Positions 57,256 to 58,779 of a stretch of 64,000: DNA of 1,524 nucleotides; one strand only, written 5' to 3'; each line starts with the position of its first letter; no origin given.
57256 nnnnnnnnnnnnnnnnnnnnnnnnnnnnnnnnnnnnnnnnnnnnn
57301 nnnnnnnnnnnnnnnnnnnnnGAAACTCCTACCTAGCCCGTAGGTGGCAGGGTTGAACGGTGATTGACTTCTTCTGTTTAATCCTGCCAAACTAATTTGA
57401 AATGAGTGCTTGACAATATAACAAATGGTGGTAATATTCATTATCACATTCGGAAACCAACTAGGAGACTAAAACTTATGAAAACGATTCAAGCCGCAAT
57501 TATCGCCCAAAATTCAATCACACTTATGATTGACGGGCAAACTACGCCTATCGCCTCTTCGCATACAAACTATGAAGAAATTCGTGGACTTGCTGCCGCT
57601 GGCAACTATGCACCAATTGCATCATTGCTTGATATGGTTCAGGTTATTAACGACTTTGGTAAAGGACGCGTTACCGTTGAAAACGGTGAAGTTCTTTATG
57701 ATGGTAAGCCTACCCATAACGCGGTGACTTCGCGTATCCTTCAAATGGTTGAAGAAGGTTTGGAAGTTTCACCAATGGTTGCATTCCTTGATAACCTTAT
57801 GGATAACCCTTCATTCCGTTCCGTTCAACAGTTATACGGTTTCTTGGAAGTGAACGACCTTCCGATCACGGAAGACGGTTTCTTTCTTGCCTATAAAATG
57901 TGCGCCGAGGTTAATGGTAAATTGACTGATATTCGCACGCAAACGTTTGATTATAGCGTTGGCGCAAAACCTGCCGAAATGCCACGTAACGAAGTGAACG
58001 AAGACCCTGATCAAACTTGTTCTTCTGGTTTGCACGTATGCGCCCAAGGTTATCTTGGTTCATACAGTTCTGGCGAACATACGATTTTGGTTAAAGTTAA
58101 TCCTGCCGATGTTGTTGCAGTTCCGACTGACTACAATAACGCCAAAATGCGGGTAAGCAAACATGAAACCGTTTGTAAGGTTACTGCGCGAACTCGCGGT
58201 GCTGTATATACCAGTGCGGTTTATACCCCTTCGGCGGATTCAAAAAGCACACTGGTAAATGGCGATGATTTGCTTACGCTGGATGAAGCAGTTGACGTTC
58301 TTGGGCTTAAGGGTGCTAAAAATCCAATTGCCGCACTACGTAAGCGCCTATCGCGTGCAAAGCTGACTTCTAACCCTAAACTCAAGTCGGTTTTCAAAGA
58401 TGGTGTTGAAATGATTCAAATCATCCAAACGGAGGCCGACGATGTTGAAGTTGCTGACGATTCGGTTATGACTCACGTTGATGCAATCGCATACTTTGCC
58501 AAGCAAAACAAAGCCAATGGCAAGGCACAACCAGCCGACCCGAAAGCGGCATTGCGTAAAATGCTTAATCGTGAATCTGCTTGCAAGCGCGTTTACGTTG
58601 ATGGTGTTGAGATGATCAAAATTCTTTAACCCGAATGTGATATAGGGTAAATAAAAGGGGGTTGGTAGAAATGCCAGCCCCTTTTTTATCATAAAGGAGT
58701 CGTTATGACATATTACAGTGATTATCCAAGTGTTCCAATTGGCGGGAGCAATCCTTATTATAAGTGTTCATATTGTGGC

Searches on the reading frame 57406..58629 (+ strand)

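Call 8: search_protein_families(library=pfam, proteins=[window:57406-58629:+], max_evalue=0.001)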
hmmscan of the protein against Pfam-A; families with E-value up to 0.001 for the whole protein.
window:57406-58629:+ (407 aa): 0 families

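Call 54: search_protein_families(library=phrogs, proteins=[window:57406-58629:+], max_evalue=0.00001)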
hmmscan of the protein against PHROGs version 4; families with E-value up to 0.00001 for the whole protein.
window:57406-58629:+ (407 aa): 5 families
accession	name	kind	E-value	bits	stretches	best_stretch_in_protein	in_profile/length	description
phrog_609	-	lysis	9.5e-72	243.3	1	30-264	818-1049/1055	RIIB lysis inhibitor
phrog_11221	-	lysis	4.4e-36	126.1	1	31-282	9-260/543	RIIB lysis inhibitor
phrog_3803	-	lysis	9.9e-35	121.7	1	31-253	281-506/530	RIIB lysis inhibitor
phrog_36818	-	lysis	3.2e-34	118.9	1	121-259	7-145/163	RIIB lysis inhibitor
phrog_2886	-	lysis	2.2e-31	110.4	1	139-328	212-405/552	RIIB lysis inhibitor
